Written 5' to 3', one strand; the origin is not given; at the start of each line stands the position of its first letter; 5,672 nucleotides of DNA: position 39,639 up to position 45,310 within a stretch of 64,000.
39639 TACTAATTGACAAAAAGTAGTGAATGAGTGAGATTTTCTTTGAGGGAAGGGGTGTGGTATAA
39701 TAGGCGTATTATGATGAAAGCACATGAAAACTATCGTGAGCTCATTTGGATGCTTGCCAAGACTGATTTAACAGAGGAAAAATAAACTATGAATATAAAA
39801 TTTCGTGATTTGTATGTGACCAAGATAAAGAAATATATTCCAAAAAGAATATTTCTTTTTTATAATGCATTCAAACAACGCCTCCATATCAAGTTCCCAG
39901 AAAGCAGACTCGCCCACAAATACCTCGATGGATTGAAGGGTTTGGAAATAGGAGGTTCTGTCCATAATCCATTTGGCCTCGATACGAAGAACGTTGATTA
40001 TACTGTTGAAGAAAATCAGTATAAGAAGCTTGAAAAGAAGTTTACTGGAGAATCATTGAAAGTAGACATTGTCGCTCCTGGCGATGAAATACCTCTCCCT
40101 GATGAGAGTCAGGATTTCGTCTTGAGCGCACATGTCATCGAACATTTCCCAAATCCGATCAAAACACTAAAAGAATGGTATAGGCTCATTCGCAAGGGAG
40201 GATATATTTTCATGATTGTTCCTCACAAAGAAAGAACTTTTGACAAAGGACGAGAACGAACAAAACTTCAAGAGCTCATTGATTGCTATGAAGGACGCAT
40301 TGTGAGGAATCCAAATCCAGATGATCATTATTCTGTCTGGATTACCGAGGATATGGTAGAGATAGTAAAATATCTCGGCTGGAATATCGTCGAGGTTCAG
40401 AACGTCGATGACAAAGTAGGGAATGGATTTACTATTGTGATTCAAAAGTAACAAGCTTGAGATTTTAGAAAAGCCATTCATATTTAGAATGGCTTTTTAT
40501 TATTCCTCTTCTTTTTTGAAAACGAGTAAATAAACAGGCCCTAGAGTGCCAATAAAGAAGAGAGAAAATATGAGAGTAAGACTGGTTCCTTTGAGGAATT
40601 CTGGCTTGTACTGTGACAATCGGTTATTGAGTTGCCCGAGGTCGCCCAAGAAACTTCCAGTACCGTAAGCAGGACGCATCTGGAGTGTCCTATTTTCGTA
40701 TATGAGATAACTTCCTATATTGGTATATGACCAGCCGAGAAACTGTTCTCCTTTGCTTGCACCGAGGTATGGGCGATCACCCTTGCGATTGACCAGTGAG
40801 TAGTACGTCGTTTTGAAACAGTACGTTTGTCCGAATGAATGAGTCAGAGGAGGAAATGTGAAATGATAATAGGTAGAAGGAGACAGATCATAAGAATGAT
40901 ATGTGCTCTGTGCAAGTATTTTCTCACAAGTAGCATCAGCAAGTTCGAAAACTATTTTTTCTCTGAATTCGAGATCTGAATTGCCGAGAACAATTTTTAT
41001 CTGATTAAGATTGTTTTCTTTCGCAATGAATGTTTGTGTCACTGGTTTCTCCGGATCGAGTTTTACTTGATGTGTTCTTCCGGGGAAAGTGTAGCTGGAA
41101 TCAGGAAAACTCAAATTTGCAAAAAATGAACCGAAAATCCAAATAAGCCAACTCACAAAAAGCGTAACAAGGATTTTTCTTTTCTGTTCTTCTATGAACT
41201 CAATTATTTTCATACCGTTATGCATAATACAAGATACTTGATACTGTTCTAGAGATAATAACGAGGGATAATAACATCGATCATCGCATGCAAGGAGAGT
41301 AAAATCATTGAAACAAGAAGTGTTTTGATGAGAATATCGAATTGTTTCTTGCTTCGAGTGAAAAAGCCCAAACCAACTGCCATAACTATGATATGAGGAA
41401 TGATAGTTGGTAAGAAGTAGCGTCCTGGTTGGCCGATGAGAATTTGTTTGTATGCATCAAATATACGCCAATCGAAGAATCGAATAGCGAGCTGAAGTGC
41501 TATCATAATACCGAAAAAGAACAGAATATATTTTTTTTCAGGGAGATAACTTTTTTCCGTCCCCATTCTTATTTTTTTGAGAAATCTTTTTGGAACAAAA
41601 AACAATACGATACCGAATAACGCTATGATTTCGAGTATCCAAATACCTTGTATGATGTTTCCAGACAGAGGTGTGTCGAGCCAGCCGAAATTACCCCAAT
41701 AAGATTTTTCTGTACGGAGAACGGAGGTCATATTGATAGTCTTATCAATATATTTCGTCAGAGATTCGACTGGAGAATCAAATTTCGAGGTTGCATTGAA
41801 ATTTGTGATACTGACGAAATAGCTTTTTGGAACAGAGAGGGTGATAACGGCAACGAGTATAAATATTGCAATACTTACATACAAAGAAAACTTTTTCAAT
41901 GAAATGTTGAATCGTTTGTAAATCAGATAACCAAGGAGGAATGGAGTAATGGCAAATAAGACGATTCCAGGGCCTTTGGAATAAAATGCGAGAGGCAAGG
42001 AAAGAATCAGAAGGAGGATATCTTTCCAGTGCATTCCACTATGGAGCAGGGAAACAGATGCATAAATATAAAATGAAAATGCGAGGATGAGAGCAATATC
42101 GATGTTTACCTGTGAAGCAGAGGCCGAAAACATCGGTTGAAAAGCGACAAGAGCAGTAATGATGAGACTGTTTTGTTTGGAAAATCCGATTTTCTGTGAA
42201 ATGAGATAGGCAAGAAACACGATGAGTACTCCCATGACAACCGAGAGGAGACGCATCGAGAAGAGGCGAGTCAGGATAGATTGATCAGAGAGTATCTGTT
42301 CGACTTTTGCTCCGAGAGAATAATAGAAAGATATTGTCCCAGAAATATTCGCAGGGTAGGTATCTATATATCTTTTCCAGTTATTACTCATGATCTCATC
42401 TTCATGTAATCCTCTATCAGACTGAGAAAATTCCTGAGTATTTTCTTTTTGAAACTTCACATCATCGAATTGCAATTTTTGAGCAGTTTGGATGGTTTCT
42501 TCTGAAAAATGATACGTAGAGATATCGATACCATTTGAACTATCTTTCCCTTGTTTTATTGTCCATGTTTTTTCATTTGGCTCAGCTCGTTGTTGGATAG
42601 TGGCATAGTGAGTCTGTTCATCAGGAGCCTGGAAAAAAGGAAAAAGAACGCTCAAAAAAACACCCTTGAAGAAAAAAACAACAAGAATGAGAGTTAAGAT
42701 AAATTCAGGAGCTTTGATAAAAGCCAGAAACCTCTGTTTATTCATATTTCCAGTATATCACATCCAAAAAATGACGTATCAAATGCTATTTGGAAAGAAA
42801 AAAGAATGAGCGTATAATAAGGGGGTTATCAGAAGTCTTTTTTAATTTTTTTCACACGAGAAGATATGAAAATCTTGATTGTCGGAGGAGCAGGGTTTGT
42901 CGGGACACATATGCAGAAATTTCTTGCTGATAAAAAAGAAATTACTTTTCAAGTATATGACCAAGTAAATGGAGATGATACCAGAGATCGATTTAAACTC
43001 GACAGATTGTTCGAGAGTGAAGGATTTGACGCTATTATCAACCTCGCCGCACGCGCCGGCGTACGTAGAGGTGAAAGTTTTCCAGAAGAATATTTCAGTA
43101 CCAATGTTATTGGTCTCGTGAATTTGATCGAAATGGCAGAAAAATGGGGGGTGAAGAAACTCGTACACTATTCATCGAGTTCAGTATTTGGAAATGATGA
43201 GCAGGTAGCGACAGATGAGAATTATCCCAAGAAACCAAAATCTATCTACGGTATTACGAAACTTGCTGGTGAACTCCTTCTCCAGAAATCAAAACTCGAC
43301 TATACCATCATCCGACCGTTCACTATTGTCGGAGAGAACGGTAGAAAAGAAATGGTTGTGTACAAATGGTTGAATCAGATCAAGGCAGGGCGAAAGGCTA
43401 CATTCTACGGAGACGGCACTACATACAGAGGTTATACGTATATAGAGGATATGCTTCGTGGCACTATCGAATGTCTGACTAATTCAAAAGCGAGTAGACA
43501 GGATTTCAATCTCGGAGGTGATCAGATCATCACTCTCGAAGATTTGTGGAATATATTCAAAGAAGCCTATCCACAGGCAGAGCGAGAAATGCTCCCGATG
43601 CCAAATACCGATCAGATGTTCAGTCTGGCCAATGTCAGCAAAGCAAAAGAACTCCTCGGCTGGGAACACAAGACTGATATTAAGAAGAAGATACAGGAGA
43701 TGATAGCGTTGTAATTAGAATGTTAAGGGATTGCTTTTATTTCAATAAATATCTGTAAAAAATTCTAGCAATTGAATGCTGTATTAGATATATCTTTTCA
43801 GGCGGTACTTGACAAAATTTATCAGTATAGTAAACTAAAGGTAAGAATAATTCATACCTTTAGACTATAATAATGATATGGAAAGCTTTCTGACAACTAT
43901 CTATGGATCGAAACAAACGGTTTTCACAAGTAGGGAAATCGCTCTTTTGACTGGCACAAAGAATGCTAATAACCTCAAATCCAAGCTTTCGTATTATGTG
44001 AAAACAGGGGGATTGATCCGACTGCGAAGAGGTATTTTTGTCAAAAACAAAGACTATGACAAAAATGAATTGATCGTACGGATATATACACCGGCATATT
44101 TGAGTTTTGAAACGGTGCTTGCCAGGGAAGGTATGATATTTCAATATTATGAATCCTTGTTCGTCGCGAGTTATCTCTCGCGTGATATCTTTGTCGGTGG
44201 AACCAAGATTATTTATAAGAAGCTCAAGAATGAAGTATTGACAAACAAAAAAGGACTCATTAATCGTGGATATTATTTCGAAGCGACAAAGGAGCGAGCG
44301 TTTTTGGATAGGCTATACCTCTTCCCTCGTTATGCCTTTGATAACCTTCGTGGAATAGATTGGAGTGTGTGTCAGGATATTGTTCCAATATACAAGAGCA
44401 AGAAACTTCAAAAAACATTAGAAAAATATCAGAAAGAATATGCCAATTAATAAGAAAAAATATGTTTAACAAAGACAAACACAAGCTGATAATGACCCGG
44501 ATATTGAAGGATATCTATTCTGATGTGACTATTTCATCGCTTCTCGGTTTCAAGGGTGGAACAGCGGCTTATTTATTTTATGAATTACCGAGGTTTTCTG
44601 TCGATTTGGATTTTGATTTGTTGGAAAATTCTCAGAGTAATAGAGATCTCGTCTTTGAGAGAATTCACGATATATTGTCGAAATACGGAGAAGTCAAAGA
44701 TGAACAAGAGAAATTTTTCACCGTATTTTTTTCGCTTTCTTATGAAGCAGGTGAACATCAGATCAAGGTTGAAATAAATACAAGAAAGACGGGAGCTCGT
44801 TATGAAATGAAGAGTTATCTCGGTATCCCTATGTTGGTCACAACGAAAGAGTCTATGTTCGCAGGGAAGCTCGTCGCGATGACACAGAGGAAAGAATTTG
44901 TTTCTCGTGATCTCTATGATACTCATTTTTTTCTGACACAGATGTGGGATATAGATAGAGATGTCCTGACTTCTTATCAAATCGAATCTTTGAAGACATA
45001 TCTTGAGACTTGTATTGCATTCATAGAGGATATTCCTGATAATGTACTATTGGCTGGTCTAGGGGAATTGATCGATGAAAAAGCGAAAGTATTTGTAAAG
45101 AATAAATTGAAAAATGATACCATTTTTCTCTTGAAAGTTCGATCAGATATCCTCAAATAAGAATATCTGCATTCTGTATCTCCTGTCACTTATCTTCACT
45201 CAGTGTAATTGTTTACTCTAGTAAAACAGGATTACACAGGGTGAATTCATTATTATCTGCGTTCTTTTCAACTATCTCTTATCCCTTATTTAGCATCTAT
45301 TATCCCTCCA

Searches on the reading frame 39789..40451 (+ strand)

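Call 17: search_protein_families(library=pfam, proteins=[window:39789-40451:+], max_evalue=0.001)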
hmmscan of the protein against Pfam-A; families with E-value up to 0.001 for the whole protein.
window:39789-40451:+ (220 aa): 6 families
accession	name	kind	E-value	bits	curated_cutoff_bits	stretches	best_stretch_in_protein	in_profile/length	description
PF08241.18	Methyltransf_11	-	2.1e-13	51.1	21.2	1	74-141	27-94/95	Methyltransferase domain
PF13489.12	Methyltransf_23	-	1.6e-09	38.2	27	1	92-202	77-163/164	Methyltransferase domain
PF13649.12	Methyltransf_25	-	1.1e-05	26.5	27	1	74-138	30-97/97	Methyltransferase domain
PF13847.12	Methyltransf_31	-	3.6e-05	23.9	27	1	99-152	65-119/145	Methyltransferase domain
PF08242.18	Methyltransf_12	-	0.00011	23.2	30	1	99-140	57-98/98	Methyltransferase domain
PF01209.24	Ubie_methyltran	-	0.00073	19.4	20.1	1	79-143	86-152/233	ubiE/COQ5 methyltransferase family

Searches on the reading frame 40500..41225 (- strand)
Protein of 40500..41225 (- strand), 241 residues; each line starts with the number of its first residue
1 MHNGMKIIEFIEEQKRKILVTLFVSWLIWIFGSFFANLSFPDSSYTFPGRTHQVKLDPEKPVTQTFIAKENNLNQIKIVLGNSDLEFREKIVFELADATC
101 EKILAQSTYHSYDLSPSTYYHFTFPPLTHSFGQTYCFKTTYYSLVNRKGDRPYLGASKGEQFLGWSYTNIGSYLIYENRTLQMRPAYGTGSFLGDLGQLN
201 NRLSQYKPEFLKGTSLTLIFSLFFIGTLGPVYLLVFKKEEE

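Call 17: search_protein_families(library=pfam, proteins=[window:40500-41225:-], max_evalue=0.001)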
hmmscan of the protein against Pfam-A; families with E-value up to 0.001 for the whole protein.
window:40500-41225:- (241 aa): 1 family
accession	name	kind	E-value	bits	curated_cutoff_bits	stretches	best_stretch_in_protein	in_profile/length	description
PF22919.1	ATP-synt_VA_C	-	3.1e-05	24.4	24.7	1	65-118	21-74/101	C-terminal domain of V and A type ATP synthase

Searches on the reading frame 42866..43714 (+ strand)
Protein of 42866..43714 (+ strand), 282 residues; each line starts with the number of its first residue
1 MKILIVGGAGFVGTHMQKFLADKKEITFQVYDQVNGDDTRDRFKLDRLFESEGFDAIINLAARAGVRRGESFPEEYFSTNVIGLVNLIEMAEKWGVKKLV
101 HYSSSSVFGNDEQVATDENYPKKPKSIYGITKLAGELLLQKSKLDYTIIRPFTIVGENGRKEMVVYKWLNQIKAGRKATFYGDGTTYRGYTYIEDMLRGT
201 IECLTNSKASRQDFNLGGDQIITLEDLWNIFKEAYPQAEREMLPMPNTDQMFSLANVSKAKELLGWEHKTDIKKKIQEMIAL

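Call 62: search_protein_families(library=pfam, proteins=[window:42866-43714:+], max_evalue=0.001)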
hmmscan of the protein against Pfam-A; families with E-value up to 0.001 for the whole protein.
window:42866-43714:+ (282 aa): 7 families
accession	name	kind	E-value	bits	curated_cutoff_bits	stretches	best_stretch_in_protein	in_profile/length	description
PF01370.27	Epimerase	-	1e-44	153.2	20.9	1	3-217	1-240/240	NAD dependent epimerase/dehydratase family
PF16363.11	GDP_Man_Dehyd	-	4e-38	132.1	27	1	37-279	59-332/332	GDP-mannose 4,6 dehydratase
PF04321.23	RmlD_sub_bind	-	2.4e-24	86.4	27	1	1-161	1-158/287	RmlD substrate binding domain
PF01073.25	3Beta_HSD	-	3.2e-14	53.1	22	1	4-196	1-221/280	3-beta hydroxysteroid dehydrogenase/isomerase family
PF07993.18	NAD_binding_4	-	8.8e-12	45.2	20.1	1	51-158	86-211/258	Male sterility protein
PF02719.21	Polysacc_synt_2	-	1.8e-10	41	20.2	1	24-175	50-189/293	Polysaccharide biosynthesis protein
PF13460.12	NAD_binding_10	-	5e-09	36.7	27.2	1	52-161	59-153/184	NAD(P)H-binding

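Call 69: search_protein_families(library=ncbifam, proteins=[window:42866-43714:+], max_evalue=0.01)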
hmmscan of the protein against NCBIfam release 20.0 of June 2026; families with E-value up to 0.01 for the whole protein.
window:42866-43714:+ (282 aa): 29 families (the best 25 are shown)
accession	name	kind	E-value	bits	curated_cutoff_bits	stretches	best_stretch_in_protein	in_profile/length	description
TIGR01179.1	galE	equivalog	1.2e-32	113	262.3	1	2-274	1-316/332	UDP-glucose 4-epimerase GalE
TIGR01181.1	dTDP_gluc_dehyt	equivalog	1.4e-28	99.9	365.1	1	38-280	58-308/321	dTDP-glucose 4,6-dehydratase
TIGR04180.1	EDH_00030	hypoth_equivalog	9.9e-26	90.5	475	1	38-268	57-294/297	NAD-dependent 4,6-dehydratase LegB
TIGR01214.1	rmlD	equivalog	9.9e-20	70.8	224.05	1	2-183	1-178/285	dTDP-4-dehydrorhamnose reductase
TIGR02197.1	heptose_epim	equivalog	2.1e-18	66.6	274.6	1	3-279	1-309/316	ADP-glyceromanno-heptose 6-epimerase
NF007956.0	PRK10675.1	subfamily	1.1e-17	64.2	394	1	34-274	55-320/338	UDP-glucose 4-epimerase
NF047922.1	GDPFucSynFcl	equivalog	4e-14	52.8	500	1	2-278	4-296/308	GDP-L-fucose synthase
NF042422.1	oxyalk_red_OleD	equivalog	1.1e-13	51.2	580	1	1-204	1-215/329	2-alkyl-3-oxoalkanoate reductase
NF007490.0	PRK10084.1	subfamily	8.7e-13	48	649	1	37-219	57-261/361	dTDP-glucose 4,6-dehydratase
NF011728.1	PRK15181.1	equivalog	2.5e-12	46.4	760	1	54-278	91-332/348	Vi polysaccharide biosynthesis UDP-N-acetylglucosaminuronic acid C-4 epimerase TviC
NF007582.0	PRK10217.1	equivalog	1.3e-11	44.2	698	1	38-219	59-254/355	dTDP-glucose 4,6-dehydratase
NF007440.0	PRK09987.1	equivalog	2.5e-11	43.4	308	1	1-154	1-154/299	dTDP-4-dehydrorhamnose reductase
NF052578.1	StrlDmthSdmBMthl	equivalog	1.1e-10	41.7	600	1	38-201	51-213/328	sterol demethylase protein SdmB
TIGR01472.1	gmd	equivalog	1.2e-10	41.2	415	1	38-137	62-164/342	GDP-mannose 4,6-dehydratase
TIGR02622.1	CDP_4_6_dhtase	equivalog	1.7e-10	40.6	278.45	1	25-137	49-163/352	CDP-glucose 4,6-dehydratase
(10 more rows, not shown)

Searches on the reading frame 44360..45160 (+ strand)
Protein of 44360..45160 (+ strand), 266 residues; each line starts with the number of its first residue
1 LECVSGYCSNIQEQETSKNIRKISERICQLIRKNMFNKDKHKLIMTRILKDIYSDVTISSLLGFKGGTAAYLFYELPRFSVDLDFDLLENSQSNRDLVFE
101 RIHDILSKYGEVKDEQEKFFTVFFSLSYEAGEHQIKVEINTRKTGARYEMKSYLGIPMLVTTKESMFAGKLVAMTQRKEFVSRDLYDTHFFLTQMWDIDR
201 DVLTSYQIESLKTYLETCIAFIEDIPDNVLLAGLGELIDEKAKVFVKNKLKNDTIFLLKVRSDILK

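Call 62: search_protein_families(library=pfam, proteins=[window:44360-45160:+], max_evalue=0.001)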
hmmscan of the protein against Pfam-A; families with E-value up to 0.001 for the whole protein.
window:44360-45160:+ (266 aa): 1 family
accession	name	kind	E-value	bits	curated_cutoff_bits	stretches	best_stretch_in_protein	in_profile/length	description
PF08843.17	AbiEii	-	1.9e-21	77.5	22.5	1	47-208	1-187/238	Nucleotidyl transferase AbiEii toxin, Type IV TA system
